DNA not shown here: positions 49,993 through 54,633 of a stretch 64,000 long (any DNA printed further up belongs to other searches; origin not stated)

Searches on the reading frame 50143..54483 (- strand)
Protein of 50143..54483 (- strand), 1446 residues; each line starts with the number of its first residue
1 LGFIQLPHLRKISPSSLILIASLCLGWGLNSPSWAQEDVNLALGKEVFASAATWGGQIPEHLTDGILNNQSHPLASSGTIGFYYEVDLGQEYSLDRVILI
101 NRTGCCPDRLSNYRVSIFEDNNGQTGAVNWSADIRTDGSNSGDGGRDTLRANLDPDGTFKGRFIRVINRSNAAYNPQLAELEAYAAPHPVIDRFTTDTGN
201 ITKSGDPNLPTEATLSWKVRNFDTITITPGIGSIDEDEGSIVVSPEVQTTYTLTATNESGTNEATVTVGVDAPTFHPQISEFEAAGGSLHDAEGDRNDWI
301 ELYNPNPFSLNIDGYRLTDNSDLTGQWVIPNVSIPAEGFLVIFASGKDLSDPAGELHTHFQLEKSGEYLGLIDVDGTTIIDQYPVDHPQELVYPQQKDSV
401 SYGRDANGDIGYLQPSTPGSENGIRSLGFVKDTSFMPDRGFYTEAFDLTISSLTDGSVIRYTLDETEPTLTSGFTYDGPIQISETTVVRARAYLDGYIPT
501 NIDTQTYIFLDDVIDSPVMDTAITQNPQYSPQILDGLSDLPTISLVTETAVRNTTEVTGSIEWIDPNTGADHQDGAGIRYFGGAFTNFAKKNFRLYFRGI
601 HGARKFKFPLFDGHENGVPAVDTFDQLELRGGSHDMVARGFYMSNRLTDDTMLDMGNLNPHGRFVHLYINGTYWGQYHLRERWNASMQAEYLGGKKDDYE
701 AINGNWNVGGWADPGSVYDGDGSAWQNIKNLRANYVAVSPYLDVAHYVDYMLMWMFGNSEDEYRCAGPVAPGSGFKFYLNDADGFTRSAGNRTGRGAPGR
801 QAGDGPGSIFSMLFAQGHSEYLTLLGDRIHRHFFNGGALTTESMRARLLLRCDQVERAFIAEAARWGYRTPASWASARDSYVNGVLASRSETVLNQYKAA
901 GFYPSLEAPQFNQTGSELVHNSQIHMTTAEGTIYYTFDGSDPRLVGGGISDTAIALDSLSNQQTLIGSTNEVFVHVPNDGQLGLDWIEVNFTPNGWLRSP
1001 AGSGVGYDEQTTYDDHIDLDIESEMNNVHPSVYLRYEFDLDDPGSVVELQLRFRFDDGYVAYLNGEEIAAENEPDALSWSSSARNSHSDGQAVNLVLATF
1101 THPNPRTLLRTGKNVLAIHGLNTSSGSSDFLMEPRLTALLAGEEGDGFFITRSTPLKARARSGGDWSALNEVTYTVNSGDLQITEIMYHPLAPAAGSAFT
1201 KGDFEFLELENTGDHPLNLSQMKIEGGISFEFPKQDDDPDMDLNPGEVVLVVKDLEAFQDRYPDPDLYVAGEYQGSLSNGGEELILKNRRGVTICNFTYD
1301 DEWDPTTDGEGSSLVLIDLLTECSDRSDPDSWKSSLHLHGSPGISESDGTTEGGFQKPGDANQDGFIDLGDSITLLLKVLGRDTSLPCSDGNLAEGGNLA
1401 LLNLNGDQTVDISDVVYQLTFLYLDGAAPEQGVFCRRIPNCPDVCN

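Call 15: search_protein_families(library=pfam, proteins=[window:50143-54483:-], max_evalue=0.01)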
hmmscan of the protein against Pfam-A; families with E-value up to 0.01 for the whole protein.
window:50143-54483:- (1446 aa): 6 families
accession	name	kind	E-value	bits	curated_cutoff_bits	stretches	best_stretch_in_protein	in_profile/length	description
PF00932.25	LTD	-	6e-23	81.7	34.3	2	1177-1299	4-107/109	Lamin Tail Domain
PF13287.12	Fn3_assoc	-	3.2e-16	59.6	23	1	448-507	1-59/59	Fn3 associated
PF13290.12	CHB_HEX_C_1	-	1.6e-15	57.2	22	2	437-500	1-63/67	Chitobiase/beta-hexosaminidase C-terminal domain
PF08757.17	CotH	-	2.5e-11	44.1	23.8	1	578-705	1-109/322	CotH kinase protein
PF22633.2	F5_F8_type_C_2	-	1.2e-07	32.7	27.8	1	63-131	3-69/91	NedA-like, galactose-binding domain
PF00754.31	F5_F8_type_C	-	4.6e-07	30.4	28.2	1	54-172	9-116/127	F5/8 type C domain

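Call 43: find_related_loci(query=window:50143-54483:-, collection=genome_contigs, flank=6000)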
Query window:50143-54483:- (1446 aa) in genome_contigs; peptide patterns used: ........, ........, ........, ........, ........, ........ (x = any residue, [..] = any of these).
600 stretches matched a pattern (row limit reached: there are more); 346 encode a relative of the query (tblastn E <= 1e-3); the best 80 are kept; 80 distinct loci.
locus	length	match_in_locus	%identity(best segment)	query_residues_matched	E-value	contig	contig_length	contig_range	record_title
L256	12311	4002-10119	49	28-1315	0e+0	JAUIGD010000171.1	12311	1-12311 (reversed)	MAG: Verrucomicrobiia bacterium isolate Co_bin.135 NODE_28647_length_12311_cov_1.032502, whole genome shotgun sequence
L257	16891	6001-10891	46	39-1406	0e+0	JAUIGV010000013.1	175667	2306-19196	MAG: Verrucomicrobiia bacterium isolate Co_bin.176 NODE_916_length_175667_cov_18.131326, whole genome shotgun sequence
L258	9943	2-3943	46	63-1389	0e+0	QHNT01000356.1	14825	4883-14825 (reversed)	MAG: Verrucomicrobia bacterium isolate AV7 14_0929_05_30cm_scaffold_7237_curated, whole genome shotgun sequence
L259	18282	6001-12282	46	20-1365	0e+0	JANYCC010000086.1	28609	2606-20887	MAG: Verrucomicrobia bacterium isolate 336R_metabinner_121 336R_k141_313952, whole genome shotgun sequence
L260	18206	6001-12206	54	37-1445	0e+0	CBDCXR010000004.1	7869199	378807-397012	MAG: Planctomycetota bacterium isolate 4b603351-8a71-4708-9f49-a82285727c68 genome assembly, contig: contig_4, whole gen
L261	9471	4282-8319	44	16-1369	0e+0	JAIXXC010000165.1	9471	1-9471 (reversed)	MAG: Verrucomicrobiales bacterium isolate D4_MAG_00040 pond_D4_MAG_00040_000000000165, whole genome shotgun sequence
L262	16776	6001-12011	54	40-1445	0e+0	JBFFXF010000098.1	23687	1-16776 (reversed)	MAG: Planctomycetota bacterium isolate Mix_sand01.2020.11.D.10 k141_169232_length_23687_cov_12.0001, whole genome shotgu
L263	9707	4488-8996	48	279-1445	0e+0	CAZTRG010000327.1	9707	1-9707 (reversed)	MAG TPA_asm: uncultured Planctomycetia bacterium isolate SRP092796_co2_597 genome assembly, contig: k141_5354471, whole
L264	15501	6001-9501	49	2-1366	0e+0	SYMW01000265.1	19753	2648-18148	MAG: Verrucomicrobiales bacterium isolate F1-80-MAGs106 F1-80__c625966, whole genome shotgun sequence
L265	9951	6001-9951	47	23-1120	0e+0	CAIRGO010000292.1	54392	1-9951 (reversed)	MAG: Akkermansiaceae bacterium isolate Loclat_bin-00801 genome assembly, contig: bin-00801:292/331, whole genome shotgun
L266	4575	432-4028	39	185-1374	0e+0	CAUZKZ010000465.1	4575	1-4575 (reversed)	MAG: Verrucomicrobiae bacterium isolate CB27_Tmax.67 genome assembly, contig: Ga0310121_10022387, whole genome shotgun s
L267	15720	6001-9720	48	40-1179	0e+0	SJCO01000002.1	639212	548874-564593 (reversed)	Puteibacter caeruleilacunae strain JC036 scaffold_1, whole genome shotgun sequence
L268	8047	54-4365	61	40-1446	0e+0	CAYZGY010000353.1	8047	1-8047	MAG TPA_asm: uncultured Planctomycetia bacterium isolate binchicken_co141_54 genome assembly, contig: NODE_32788_length_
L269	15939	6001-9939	43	84-1366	0e+0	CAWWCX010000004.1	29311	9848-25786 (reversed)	MAG TPA_asm: uncultured Roseibacillus sp. isolate SRR5720328_metabat2_16 genome assembly, contig: ERZ13692202.28, whole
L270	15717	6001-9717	47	40-1172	0e+0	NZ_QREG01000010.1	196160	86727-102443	Marinoscillum furvescens DSM 4134 Ga0215637_110, whole genome shotgun sequence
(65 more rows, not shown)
